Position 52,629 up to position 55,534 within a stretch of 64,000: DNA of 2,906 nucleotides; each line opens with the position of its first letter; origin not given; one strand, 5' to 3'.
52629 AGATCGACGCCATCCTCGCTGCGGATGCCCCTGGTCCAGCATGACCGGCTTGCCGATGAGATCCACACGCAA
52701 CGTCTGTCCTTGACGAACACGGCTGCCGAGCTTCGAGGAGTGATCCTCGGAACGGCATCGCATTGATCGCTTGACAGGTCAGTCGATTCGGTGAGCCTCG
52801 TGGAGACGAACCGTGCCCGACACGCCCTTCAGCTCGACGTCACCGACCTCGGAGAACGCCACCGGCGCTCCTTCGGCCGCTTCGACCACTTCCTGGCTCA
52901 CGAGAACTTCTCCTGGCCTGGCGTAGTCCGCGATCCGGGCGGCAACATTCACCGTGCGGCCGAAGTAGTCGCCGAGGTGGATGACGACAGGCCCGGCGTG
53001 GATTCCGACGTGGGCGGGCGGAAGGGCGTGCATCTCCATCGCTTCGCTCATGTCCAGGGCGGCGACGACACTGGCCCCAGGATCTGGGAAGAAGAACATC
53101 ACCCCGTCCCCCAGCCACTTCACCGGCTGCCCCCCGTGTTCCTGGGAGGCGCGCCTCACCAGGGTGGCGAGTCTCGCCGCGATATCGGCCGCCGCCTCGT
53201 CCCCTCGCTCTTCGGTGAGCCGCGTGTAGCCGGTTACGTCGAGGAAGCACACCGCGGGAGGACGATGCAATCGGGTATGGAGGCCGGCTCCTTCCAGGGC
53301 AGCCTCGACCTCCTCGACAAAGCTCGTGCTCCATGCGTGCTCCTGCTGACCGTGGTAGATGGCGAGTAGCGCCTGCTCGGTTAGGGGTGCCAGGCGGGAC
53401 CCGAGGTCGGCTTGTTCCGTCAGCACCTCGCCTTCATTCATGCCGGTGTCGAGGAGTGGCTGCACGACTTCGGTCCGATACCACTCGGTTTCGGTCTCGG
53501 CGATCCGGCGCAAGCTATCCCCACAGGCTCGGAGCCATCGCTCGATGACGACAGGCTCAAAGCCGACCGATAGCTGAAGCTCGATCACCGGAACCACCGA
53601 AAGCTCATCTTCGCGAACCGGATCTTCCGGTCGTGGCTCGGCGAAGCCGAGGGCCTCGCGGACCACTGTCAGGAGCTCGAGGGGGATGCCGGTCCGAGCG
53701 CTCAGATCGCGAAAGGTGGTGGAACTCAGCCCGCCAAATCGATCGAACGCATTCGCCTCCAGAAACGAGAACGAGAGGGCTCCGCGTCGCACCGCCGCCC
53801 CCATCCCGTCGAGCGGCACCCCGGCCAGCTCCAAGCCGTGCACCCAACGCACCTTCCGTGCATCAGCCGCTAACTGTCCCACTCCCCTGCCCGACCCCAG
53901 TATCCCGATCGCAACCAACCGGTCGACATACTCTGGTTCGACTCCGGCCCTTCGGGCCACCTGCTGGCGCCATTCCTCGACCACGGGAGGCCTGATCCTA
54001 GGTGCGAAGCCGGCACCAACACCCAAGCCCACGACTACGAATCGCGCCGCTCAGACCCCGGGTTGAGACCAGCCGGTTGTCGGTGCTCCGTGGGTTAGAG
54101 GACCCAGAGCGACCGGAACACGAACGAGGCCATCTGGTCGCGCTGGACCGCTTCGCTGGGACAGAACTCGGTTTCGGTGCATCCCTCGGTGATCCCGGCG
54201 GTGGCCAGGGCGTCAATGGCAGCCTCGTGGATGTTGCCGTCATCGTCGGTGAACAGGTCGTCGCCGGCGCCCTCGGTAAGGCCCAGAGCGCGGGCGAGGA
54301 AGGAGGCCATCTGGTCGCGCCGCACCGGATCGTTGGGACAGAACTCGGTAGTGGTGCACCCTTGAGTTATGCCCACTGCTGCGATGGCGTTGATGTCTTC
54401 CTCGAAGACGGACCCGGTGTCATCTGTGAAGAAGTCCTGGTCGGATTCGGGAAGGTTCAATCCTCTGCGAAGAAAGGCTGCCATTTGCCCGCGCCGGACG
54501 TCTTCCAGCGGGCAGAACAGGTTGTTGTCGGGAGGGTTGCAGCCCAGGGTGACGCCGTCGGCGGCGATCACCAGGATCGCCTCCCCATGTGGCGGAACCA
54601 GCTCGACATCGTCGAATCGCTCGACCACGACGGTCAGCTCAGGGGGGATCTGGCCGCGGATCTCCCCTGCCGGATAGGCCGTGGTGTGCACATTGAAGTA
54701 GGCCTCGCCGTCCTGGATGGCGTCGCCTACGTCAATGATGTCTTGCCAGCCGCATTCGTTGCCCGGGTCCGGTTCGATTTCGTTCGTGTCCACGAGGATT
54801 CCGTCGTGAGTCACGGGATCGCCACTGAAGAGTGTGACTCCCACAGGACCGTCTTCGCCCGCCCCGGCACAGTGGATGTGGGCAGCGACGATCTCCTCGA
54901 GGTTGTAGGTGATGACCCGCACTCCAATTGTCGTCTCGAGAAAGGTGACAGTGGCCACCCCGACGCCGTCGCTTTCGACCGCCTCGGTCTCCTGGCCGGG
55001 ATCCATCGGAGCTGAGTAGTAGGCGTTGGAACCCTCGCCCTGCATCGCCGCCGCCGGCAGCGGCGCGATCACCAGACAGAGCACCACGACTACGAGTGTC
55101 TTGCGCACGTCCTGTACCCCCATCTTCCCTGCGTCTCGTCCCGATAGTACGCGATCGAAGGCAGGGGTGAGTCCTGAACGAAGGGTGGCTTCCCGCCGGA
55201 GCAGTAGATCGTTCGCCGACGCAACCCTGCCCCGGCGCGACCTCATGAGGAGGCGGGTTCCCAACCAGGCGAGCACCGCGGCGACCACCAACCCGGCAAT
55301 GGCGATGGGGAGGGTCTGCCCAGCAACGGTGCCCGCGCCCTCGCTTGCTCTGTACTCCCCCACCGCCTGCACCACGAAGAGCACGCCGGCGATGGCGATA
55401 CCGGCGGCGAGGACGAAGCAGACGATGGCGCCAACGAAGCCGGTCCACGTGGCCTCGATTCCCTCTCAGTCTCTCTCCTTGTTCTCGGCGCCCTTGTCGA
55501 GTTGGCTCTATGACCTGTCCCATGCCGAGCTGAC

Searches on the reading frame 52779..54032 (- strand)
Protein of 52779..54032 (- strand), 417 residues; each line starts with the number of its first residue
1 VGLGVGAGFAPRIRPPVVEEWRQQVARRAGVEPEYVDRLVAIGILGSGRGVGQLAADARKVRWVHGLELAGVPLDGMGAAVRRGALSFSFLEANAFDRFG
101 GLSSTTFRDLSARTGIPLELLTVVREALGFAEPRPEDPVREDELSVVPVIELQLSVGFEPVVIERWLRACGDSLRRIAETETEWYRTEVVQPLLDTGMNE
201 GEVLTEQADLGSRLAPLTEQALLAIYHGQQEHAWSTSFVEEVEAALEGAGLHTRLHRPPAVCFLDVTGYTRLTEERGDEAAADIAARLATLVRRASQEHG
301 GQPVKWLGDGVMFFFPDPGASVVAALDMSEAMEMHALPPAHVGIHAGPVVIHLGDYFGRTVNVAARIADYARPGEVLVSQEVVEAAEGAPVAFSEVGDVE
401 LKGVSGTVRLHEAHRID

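Call 28: search_protein_families(library=pfam, proteins=[window:52779-54032:-], max_evalue=0.001)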
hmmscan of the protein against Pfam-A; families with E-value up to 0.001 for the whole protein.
window:52779-54032:- (417 aa): 2 families
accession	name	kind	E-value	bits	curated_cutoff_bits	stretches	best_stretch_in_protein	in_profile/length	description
PF00211.25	Guanylate_cyc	-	6.3e-13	49.2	21.9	1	260-405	10-173/183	Adenylate and Guanylate cyclase catalytic domain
PF16701.10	Ad_Cy_reg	-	4.4e-08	33.6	28.6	1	106-218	60-170/186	Adenylate cyclase regulatory domain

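Call 41: search_protein_families(library=padloc, proteins=[window:52779-54032:-], max_evalue=0.01)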
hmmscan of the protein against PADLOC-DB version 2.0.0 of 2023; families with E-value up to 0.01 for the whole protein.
window:52779-54032:- (417 aa): 3 families
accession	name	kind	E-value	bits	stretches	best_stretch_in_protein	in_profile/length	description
PDLC00734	PycC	-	8.9e-07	26.3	1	260-349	191-294/374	Pycsar cyclase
PDLC02367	PycC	-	1.3e-05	22.8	1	260-333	45-121/226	-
PDLC02369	PycC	-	0.00074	17.1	0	263-387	51-192/248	-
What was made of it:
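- On Pycsar (PycC cyclase + effector) defence systems: The window's canonical adenylate cyclase hits them too (call 41).
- Tried and rejected: PADLOC PycC hits are weak and are shared by the canonical adenylate cyclase nearby, and the gene context is wrong (call 41).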

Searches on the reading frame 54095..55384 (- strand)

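Call 28: search_protein_families(library=pfam, proteins=[window:54095-55384:-], max_evalue=0.001)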
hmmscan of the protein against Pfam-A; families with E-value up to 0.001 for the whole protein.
window:54095-55384:- (429 aa): 2 families
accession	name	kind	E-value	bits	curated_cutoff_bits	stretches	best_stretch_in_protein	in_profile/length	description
PF07452.17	CHRD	-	1.4e-21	78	24.1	1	123-246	1-117/117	CHRD domain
PF00395.25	SLH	-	1.6e-09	38.1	20.8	0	319-360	2-44/44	S-layer homology domain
